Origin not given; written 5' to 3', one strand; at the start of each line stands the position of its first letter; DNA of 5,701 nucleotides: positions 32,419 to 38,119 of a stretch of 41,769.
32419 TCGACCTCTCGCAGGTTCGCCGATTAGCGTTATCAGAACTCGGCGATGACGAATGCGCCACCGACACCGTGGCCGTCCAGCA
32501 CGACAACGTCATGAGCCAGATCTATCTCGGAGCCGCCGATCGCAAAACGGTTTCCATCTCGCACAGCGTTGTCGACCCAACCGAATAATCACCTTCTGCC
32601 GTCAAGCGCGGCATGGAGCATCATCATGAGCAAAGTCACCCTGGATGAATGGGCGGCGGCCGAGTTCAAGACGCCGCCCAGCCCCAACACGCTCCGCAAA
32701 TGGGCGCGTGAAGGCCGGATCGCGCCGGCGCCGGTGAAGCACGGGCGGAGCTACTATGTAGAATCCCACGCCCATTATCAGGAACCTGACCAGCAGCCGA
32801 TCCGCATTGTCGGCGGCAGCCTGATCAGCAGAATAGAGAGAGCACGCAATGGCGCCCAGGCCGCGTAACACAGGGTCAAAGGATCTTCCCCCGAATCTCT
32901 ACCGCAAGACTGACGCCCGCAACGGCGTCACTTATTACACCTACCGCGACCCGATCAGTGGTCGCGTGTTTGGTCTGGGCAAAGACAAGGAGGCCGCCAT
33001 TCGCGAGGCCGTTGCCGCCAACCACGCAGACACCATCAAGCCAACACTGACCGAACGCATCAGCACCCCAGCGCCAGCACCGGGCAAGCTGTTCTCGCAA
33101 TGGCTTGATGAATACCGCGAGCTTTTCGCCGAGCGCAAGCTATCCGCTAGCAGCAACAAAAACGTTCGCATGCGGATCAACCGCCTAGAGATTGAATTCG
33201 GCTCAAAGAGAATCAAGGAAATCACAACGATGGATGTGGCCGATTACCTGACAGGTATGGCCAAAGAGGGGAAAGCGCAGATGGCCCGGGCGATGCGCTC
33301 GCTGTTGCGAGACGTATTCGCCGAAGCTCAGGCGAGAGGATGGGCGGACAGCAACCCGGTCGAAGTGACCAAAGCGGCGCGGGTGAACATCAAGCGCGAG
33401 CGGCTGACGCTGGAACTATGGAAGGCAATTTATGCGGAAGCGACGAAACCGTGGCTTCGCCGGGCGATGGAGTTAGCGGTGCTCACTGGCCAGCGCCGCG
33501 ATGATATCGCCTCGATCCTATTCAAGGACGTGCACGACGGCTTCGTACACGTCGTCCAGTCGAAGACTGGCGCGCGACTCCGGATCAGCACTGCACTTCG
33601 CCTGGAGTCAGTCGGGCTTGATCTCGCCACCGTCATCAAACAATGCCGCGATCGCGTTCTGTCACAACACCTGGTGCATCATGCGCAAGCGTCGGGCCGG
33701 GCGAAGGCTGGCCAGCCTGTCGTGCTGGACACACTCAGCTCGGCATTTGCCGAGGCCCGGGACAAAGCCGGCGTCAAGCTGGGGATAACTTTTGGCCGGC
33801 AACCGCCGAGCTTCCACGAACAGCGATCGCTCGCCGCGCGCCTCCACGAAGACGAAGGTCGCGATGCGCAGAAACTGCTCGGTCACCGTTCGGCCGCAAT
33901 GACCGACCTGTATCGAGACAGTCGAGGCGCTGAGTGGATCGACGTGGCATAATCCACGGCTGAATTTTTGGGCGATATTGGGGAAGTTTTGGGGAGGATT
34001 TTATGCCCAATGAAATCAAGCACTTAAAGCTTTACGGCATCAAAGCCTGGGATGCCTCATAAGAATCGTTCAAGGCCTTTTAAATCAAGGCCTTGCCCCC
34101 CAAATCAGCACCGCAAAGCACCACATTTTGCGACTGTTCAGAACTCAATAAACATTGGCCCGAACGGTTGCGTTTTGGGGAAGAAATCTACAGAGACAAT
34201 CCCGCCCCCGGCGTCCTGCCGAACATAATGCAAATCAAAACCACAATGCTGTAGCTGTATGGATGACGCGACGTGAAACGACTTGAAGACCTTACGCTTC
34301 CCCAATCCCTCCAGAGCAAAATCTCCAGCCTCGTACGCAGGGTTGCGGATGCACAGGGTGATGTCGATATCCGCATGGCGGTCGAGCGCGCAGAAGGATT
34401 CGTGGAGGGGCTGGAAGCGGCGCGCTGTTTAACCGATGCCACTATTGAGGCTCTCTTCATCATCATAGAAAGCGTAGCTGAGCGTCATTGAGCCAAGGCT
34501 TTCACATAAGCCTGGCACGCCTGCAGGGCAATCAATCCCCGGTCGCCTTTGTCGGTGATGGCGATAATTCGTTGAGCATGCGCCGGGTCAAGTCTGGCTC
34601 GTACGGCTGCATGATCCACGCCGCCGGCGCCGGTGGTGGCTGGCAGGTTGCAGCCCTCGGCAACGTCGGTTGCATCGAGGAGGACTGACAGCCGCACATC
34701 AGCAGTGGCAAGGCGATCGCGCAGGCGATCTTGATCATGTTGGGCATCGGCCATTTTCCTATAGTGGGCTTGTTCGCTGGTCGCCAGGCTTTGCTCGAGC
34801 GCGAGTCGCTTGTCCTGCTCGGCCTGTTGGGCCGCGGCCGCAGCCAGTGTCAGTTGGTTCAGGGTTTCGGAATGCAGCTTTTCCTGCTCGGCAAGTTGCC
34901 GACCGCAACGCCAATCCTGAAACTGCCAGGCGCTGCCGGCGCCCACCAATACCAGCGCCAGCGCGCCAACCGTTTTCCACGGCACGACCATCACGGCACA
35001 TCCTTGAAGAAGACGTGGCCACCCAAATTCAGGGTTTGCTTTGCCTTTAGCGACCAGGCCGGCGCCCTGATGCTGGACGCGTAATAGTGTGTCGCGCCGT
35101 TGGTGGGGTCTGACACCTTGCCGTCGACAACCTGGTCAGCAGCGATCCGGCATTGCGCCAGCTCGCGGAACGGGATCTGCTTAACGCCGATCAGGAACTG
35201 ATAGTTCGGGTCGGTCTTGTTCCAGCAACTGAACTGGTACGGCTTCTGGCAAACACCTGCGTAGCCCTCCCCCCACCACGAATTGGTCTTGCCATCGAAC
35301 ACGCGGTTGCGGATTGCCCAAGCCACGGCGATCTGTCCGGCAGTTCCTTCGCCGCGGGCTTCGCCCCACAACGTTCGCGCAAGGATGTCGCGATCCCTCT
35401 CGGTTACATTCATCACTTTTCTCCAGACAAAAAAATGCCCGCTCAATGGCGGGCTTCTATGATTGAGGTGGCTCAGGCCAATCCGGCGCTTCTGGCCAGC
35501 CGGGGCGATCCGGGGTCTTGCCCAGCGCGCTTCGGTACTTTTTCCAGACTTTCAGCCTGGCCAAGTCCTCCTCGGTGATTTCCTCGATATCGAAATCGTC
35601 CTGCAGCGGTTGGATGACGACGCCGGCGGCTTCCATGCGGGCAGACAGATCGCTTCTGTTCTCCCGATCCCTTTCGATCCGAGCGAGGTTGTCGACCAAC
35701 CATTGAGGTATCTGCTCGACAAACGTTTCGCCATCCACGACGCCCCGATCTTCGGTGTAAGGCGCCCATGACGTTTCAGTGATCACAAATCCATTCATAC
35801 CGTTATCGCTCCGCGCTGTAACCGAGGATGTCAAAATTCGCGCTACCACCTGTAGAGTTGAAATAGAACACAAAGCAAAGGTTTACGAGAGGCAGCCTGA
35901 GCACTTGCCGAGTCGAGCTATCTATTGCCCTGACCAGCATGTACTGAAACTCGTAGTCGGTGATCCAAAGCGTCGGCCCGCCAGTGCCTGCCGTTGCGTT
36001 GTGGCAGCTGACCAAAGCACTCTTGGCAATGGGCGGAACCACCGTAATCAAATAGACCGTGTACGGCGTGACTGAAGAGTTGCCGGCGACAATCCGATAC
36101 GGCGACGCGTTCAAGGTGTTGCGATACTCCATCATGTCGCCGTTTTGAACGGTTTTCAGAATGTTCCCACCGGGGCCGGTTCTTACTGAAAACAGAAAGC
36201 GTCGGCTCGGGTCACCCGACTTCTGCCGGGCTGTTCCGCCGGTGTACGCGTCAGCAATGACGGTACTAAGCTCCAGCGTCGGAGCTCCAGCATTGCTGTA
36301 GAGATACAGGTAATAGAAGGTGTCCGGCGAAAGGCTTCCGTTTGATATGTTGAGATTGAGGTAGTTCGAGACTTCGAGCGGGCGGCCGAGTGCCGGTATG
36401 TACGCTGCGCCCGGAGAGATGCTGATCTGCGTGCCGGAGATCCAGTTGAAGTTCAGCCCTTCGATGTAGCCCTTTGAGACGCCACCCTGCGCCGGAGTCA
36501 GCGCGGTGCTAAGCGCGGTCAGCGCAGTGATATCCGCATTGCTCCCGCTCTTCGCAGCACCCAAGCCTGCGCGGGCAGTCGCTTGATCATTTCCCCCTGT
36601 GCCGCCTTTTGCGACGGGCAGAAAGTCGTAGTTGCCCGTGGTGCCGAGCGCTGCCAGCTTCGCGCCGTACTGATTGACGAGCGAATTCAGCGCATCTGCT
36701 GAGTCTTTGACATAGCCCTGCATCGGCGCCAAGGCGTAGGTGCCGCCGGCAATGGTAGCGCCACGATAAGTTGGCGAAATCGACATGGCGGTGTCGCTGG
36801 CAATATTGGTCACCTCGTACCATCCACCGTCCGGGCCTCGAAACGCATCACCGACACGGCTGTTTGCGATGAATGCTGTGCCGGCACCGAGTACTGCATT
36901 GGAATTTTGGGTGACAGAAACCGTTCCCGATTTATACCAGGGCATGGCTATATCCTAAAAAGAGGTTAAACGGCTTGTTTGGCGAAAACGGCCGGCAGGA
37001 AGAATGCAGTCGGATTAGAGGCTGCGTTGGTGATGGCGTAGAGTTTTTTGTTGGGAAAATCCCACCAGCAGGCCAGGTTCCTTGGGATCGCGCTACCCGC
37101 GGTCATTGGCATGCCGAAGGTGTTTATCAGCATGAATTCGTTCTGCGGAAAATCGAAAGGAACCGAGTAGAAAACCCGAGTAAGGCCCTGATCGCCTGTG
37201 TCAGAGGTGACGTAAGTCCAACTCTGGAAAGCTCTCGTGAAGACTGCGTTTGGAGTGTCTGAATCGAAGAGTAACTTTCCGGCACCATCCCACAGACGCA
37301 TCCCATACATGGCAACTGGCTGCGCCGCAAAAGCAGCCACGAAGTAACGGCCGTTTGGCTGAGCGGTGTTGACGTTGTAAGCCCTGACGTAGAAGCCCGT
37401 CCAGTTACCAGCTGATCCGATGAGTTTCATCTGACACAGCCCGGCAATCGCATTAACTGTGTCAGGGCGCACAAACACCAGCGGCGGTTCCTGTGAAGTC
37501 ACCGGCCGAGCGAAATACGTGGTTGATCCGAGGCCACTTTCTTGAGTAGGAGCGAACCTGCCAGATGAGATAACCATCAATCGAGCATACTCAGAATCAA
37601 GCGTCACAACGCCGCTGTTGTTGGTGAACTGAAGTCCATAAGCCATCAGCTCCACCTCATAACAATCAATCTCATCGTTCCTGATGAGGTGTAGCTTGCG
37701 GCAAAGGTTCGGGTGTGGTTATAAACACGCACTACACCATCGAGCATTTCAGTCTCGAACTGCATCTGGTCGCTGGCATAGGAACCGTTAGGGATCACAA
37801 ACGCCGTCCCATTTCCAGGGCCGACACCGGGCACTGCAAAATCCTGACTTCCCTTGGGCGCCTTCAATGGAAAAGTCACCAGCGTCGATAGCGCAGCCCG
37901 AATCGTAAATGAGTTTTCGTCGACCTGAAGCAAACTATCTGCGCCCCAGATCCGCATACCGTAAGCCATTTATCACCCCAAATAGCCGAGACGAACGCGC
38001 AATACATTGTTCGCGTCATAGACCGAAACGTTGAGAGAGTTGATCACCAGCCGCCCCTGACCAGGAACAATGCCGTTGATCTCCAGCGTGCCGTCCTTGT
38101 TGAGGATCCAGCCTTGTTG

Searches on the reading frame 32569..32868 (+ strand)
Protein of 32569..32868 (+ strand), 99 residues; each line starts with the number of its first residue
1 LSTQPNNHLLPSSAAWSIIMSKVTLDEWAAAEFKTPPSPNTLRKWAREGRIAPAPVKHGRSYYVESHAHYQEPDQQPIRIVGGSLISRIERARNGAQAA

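Call 33: search_protein_families(library=pfam, proteins=[window:32569-32868:+], max_evalue=0.01)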
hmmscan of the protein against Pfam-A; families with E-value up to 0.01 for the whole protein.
window:32569-32868:+ (99 aa): 2 families
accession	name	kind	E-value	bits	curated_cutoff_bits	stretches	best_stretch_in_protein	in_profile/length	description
PF07825.17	Exc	-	4e-31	107.3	23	1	22-97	2-77/77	Excisionase-like protein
PF12728.13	HTH_17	-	3.2e-05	24.5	27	1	38-65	14-39/51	Helix-turn-helix domain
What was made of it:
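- Checked: Xis is at 32569-32868 (PF07825) (call 33).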

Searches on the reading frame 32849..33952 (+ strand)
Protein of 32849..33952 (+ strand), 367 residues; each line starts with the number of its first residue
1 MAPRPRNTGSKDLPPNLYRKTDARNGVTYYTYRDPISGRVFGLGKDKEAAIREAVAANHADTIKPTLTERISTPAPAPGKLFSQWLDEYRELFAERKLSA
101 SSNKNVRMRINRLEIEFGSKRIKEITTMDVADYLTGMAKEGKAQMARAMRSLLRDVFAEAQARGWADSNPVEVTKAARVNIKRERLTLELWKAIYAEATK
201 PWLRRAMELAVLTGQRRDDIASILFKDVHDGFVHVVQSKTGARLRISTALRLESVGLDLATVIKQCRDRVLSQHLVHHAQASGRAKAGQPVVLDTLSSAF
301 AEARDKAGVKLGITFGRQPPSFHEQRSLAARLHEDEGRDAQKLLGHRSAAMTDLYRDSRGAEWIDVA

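Call 33: search_protein_families(library=pfam, proteins=[window:32849-33952:+], max_evalue=0.01)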
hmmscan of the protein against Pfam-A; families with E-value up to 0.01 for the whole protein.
window:32849-33952:+ (367 aa): 7 families
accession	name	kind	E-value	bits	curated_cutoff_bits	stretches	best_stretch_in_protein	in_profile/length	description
PF09003.16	Arm-DNA-bind_1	-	2.7e-25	88.6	22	1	1-60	1-59/74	Bacteriophage lambda integrase, Arm DNA-binding domain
PF00589.27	Phage_integrase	-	9.3e-15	55.3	27.1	1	193-359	14-169/172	Phage integrase family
PF22022.2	Phage_int_M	-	1.4e-12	48.1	27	1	82-176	1-95/96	Phage integrase central domain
PF02899.23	Phage_int_SAM_1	-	4.4e-08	33.7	22.3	1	87-164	2-83/83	Phage integrase, N-terminal SAM-like domain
PF05235.19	CHAD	-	2.4e-05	24.9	25.6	1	119-218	118-219/228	CHAD domain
PF14659.12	Phage_int_SAM_3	-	0.0042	17.7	22.6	1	82-135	2-55/58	Phage integrase, N-terminal SAM-like domain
PF13495.12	Phage_int_SAM_4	-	0.0057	17.5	27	0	86-145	2-61/85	Phage integrase, N-terminal SAM-like domain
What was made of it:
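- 32569..33952 (+): The phage's ordinary integration module: excisionase (32569-32868) and lambda-type integrase (32849-33952). Arm-DNA-bind_1, E 3e-25, plus Phage_integrase, E 9e-15 (call 33).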

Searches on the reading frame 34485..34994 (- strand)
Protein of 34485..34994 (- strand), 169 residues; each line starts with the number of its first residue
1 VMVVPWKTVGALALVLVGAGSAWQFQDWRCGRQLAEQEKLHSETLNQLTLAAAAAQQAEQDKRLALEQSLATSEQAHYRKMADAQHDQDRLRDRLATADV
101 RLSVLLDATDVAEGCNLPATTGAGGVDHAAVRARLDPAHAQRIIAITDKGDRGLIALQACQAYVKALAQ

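Call 100: search_protein_families(library=phrogs, proteins=[window:34485-34994:-], max_evalue=0.001)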
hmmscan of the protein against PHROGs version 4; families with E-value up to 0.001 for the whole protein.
window:34485-34994:- (169 aa): 5 families
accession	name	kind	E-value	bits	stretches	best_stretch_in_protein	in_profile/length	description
phrog_2466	-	lysis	1.2e-52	179.2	1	7-168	7-167/172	Rz-like spanin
phrog_1327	-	lysis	5e-13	50.2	1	5-165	10-152/158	Rz-like spanin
phrog_13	-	lysis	4.9e-07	30.9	1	11-166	9-150/154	Rz-like spanin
phrog_1152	-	lysis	2.9e-05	25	1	5-74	8-78/127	Rz-like spanin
phrog_5777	-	unknown function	0.00014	23.2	1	5-103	7-116/169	-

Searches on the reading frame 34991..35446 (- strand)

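Call 100: search_protein_families(library=phrogs, proteins=[window:34991-35446:-], max_evalue=0.001)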
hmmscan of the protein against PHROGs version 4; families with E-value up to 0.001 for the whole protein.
window:34991-35446:- (151 aa): 4 families
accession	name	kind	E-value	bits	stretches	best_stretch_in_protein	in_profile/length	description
phrog_15649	-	lysis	8.6e-24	84.6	1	9-125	221-331/1079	endolysin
phrog_938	-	lysis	7e-20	70.8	1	11-149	45-172/2185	endolysin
phrog_30550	-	unknown function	8e-08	33.2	1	15-81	85-150/220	-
phrog_14642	-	lysis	3.4e-07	30.9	1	12-74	96-154/215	endolysin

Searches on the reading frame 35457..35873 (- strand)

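Call 100: search_protein_families(library=phrogs, proteins=[window:35457-35873:-], max_evalue=0.001)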
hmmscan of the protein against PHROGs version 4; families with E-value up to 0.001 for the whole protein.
window:35457-35873:- (138 aa): 9 families
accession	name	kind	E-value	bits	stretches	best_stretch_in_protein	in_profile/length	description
phrog_5572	-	unknown function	1.4e-21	78.2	1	33-137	10-125/130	-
phrog_188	-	tail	5.1e-14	53.5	1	28-137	73-182/207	tail fiber assembly protein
phrog_105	-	tail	2.1e-12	47.9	1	57-137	124-203/239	tail fiber assembly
phrog_136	-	tail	1.1e-09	39.6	1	68-137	110-177/178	tail fiber assembly protein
phrog_4628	-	tail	3.9e-09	37.9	1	33-137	23-125/126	tail fiber assembly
phrog_24907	-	unknown function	5.2e-09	36.9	1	68-136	136-218/235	-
phrog_3792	-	tail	2.6e-08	35.1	1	78-137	21-78/78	tail assembly chaperone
phrog_8746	-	tail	6.4e-05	24.2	1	63-137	73-139/139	tail fiber assembly protein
phrog_2341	-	unknown function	8.6e-05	23.5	1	86-119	38-71/88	-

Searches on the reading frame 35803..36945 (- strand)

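Call 100: search_protein_families(library=phrogs, proteins=[window:35803-36945:-], max_evalue=0.001)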
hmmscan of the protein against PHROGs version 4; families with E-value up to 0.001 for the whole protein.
window:35803-36945:- (380 aa): 13 families
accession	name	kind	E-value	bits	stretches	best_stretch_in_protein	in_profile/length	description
phrog_34307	-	unknown function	1.4e-122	410.5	1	1-380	1-407/407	-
phrog_38424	-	unknown function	6.3e-58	197.7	1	1-131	1-131/488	-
phrog_2712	-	tail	1.7e-57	196.3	1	1-180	377-526/700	tail fiber protein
phrog_1980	-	tail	3.2e-34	120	1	1-179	1-176/449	tail fiber protein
phrog_18794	-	unknown function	1.1e-11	45.6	1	20-103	38-128/427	-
phrog_12714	-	unknown function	4.8e-08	33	1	2-100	4-108/568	-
phrog_3299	-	unknown function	1.1e-06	27.5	1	3-65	2-67/1385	-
phrog_11393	-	tail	1.2e-06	28.5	1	100-153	333-387/538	tail fiber protein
phrog_17834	-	unknown function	5e-06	26.7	1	2-76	5-82/458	-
phrog_6129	-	unknown function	1.3e-05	26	1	3-64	2-66/277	-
phrog_5838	-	head and packaging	2e-05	23.6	1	6-64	494-557/1106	virion structural protein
phrog_1591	-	tail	5.5e-05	23.7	1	2-102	2-106/484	tail fiber protein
phrog_28473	-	tail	0.00023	21.4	1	5-89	12-98/367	tail fiber protein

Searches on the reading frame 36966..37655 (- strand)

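Call 100: search_protein_families(library=phrogs, proteins=[window:36966-37655:-], max_evalue=0.001)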
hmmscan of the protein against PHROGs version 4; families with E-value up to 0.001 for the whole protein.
window:36966-37655:- (229 aa): 5 families
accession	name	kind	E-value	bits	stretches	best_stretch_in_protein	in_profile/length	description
phrog_3370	-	unknown function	1.8e-84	283.9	1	4-228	1-222/223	-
phrog_21124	-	unknown function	2.2e-16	61.1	1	4-156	104-267/350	-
phrog_4062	-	unknown function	3.4e-08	34.3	1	4-135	1-123/230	-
phrog_2427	-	unknown function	0.00014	23.1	0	3-103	5-96/103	-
phrog_425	-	moron, auxiliary metabolic gene and host takeover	0.00054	20.9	1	4-129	2-117/224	membrane associated protein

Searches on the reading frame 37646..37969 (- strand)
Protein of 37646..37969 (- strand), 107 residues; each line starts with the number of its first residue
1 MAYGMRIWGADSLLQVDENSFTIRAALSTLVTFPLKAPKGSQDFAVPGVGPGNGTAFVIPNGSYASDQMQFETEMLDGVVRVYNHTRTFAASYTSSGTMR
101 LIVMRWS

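Call 100: search_protein_families(library=phrogs, proteins=[window:37646-37969:-], max_evalue=0.001)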
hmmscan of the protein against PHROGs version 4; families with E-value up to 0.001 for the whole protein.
window:37646-37969:- (107 aa): 2 families
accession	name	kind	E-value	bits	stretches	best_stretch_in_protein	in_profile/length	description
phrog_7961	-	unknown function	1.6e-35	123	1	1-107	1-106/108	-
phrog_4047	-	unknown function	1.3e-08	36.5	1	1-103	1-97/101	-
